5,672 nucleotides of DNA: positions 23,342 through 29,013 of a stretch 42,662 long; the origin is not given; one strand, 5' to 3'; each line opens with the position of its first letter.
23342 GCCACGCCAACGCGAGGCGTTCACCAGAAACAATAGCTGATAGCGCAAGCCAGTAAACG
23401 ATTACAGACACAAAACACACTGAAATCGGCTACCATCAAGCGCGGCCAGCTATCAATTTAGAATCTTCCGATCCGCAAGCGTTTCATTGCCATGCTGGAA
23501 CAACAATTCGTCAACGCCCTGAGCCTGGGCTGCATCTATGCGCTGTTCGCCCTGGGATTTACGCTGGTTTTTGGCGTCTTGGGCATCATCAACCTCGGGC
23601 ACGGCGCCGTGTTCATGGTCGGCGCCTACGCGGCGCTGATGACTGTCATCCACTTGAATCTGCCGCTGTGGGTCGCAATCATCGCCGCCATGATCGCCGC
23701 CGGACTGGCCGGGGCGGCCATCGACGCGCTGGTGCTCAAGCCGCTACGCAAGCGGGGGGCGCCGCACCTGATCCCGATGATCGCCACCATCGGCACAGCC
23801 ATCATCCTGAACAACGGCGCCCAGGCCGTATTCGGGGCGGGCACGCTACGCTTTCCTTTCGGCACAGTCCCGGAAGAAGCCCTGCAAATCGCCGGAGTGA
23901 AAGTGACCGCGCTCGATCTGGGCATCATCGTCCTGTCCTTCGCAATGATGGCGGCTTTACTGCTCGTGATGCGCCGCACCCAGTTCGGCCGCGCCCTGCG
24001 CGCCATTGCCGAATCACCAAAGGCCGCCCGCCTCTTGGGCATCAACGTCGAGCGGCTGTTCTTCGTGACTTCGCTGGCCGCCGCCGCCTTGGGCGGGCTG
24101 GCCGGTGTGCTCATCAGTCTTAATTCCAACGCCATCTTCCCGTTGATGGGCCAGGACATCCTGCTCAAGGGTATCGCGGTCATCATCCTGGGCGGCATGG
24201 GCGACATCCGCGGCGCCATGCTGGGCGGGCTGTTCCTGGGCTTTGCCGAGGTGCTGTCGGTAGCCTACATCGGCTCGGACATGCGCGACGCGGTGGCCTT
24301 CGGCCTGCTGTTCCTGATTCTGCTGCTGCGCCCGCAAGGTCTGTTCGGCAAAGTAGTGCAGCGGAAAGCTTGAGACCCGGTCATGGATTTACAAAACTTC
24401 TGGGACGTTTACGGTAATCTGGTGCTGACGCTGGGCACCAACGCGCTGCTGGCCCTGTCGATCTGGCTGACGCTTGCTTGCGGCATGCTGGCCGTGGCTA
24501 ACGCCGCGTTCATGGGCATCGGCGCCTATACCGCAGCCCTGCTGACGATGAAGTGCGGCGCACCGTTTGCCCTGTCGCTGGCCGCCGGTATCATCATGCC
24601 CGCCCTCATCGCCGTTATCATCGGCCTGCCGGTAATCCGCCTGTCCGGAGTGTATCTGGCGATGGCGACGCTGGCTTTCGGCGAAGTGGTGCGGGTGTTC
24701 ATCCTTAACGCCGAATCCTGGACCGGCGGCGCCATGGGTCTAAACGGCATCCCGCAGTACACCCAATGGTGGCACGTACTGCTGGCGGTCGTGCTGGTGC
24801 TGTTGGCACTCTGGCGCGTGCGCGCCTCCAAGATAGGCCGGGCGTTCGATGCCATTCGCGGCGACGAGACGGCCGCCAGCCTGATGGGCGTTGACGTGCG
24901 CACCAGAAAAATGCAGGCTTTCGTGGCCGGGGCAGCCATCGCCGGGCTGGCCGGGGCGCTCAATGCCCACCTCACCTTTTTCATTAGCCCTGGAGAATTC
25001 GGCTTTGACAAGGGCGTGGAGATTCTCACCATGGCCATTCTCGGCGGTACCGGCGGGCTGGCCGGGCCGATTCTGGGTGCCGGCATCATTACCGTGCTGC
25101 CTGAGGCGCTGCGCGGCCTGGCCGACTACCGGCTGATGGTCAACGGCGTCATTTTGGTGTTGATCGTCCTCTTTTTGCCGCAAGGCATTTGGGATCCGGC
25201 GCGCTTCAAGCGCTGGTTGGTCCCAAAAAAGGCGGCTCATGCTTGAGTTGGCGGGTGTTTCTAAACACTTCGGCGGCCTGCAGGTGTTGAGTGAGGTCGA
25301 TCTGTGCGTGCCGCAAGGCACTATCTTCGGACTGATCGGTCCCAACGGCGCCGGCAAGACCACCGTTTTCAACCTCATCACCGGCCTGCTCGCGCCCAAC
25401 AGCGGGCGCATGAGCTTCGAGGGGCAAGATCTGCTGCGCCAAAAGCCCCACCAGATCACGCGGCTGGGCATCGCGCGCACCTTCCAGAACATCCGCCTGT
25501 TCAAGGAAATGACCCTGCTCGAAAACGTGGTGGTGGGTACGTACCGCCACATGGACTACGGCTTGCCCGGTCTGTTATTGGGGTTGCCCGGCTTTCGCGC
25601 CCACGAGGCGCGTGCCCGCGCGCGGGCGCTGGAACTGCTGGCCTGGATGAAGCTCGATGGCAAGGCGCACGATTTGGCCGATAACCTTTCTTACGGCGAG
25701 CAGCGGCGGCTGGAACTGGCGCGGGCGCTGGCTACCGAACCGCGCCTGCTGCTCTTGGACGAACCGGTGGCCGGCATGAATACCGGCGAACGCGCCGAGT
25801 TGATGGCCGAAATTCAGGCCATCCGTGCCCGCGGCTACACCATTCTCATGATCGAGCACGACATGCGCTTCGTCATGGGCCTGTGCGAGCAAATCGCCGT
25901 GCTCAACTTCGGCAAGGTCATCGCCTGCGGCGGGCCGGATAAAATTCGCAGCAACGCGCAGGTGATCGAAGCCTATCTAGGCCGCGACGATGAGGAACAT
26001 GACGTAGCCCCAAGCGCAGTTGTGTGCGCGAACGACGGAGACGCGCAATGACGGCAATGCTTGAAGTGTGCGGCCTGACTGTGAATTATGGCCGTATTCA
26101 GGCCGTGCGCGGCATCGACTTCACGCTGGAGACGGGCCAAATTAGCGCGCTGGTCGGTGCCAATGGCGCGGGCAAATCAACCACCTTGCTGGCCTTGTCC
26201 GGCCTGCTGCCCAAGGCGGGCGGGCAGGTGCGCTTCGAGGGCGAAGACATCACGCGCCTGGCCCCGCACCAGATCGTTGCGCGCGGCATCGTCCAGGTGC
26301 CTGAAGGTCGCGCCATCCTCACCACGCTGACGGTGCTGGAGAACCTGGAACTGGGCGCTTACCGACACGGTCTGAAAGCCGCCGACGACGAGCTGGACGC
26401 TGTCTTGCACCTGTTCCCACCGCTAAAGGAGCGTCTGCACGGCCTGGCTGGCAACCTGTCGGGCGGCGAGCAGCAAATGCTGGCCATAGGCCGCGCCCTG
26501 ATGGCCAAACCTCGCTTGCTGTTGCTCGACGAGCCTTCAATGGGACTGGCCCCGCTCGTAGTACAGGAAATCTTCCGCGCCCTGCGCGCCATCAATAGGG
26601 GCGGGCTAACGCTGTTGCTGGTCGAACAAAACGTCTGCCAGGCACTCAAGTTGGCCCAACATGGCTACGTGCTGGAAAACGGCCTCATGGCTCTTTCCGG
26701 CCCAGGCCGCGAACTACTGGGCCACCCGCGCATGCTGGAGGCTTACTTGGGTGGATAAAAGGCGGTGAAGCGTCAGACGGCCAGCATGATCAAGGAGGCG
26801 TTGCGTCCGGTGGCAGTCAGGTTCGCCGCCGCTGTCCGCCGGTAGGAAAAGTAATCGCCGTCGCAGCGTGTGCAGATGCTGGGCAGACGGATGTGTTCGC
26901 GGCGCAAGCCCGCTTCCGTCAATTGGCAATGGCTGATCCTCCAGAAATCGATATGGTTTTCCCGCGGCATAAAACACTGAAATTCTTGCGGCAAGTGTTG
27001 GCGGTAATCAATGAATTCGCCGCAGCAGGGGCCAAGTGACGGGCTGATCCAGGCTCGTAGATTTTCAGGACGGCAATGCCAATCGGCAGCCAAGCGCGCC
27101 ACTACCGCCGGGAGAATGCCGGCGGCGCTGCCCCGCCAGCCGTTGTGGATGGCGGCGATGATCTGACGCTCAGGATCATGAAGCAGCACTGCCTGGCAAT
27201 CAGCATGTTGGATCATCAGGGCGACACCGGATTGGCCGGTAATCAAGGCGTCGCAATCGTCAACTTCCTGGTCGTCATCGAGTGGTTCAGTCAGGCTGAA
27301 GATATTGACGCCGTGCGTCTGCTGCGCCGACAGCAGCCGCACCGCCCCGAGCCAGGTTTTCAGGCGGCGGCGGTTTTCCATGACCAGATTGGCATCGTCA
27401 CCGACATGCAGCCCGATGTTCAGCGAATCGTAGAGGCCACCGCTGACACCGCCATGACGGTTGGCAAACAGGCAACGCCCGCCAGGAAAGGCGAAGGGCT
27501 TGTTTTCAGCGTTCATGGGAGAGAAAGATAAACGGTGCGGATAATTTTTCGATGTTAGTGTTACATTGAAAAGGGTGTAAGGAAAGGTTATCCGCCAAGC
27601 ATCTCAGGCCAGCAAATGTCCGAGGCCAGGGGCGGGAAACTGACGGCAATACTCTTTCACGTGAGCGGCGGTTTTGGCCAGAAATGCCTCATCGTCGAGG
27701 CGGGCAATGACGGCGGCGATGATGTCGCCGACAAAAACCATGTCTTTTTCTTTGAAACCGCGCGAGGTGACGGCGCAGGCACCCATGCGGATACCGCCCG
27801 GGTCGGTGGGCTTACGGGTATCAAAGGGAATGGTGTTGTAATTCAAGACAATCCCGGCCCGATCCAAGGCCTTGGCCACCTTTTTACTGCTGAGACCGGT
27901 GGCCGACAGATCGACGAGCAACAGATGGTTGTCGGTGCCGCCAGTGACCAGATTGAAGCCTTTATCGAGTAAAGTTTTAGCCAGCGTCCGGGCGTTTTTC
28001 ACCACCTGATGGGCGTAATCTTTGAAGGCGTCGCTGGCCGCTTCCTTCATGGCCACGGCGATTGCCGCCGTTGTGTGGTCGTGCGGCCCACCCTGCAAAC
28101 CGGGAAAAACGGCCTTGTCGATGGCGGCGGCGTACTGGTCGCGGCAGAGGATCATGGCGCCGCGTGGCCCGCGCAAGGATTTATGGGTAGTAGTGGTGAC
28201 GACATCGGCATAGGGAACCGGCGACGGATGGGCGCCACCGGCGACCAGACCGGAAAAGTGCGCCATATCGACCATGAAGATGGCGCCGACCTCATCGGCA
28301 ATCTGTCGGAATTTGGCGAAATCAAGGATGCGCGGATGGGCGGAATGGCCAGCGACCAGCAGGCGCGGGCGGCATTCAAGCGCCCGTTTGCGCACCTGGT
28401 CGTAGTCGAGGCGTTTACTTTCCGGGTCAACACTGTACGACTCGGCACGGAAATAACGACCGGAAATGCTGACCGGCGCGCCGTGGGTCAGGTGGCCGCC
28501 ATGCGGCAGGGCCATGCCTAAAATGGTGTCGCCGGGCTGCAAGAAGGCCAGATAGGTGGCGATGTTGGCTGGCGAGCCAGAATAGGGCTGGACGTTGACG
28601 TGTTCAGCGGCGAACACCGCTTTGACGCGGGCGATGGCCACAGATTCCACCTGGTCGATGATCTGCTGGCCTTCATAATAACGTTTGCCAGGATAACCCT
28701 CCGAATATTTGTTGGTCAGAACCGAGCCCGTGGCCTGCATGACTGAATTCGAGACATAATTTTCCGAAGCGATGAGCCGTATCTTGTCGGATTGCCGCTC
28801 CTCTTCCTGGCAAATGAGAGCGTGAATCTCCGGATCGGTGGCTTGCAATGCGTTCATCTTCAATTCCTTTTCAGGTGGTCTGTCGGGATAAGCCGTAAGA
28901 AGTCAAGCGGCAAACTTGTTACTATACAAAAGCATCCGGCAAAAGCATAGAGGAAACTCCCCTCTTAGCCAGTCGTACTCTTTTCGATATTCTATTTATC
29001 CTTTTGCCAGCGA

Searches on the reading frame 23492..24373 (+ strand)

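Call 63: search_protein_families(library=pfam, proteins=[window:23492-24373:+], max_evalue=0.00001)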
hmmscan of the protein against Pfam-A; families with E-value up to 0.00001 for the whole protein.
window:23492-24373:+ (293 aa): 1 family
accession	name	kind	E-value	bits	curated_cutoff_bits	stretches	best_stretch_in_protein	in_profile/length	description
PF02653.21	BPD_transp_2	-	9e-52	176.3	26.8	1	7-277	3-269/269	Branched-chain amino acid transport system / permease component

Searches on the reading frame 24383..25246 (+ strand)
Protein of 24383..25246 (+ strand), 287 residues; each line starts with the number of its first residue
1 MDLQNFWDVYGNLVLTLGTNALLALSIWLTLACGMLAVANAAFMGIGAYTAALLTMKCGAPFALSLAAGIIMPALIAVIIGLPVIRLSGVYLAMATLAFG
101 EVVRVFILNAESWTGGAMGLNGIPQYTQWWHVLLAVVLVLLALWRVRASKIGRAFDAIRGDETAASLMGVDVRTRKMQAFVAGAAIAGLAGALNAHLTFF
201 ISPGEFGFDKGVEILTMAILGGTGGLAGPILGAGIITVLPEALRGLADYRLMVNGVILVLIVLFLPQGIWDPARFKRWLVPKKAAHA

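Call 63: search_protein_families(library=pfam, proteins=[window:24383-25246:+], max_evalue=0.00001)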
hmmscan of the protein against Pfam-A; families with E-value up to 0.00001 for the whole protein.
window:24383-25246:+ (287 aa): 1 family
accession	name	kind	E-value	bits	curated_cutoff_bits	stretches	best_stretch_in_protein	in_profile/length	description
PF02653.21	BPD_transp_2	-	6.5e-37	127.6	26.8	1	12-262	4-269/269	Branched-chain amino acid transport system / permease component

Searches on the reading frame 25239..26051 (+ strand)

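Call 63: search_protein_families(library=pfam, proteins=[window:25239-26051:+], max_evalue=0.00001)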
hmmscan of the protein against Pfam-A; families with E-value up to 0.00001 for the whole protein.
window:25239-26051:+ (270 aa): 3 families
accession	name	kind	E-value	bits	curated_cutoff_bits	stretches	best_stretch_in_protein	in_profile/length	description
PF00005.33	ABC_tran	-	1.2e-34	120.3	25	1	17-178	1-137/137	ABC transporter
PF12399.14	BCA_ABC_TP_C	-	3.6e-10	39.7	25.5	1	226-251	1-26/27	Branched-chain amino acid ATP-binding cassette transporter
PF13304.12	AAA_21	-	2.2e-07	31.7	27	0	29-51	1-23/304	AAA domain, putative AbiEii toxin, Type IV TA system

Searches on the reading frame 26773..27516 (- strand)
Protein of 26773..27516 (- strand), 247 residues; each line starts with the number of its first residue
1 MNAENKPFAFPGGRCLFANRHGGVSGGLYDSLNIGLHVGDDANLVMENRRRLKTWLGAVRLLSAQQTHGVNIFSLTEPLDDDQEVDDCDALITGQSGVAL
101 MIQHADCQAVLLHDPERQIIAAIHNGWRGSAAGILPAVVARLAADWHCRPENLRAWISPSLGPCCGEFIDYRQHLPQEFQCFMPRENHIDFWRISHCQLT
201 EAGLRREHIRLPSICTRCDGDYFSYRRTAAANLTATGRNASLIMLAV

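Call 63: search_protein_families(library=pfam, proteins=[window:26773-27516:-], max_evalue=0.00001)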
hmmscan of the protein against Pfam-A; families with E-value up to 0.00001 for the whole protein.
window:26773-27516:- (247 aa): 1 family
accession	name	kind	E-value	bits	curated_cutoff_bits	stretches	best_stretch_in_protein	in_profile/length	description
PF02578.20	Cu-oxidase_4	-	2.6e-62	210.8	22.9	1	19-244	2-238/238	Multi-copper polyphenol oxidoreductase laccase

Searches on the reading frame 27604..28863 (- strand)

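Call 63: search_protein_families(library=pfam, proteins=[window:27604-28863:-], max_evalue=0.00001)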
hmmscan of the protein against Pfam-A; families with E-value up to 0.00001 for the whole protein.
window:27604-28863:- (419 aa): 2 families
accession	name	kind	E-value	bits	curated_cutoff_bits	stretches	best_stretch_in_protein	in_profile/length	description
PF00464.25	SHMT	-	2.8e-159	530.4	27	1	6-382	1-399/399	Serine hydroxymethyltransferase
PF00155.27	Aminotran_1_2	-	3.4e-09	36.8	19.7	1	84-363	61-347/361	Aminotransferase class I and II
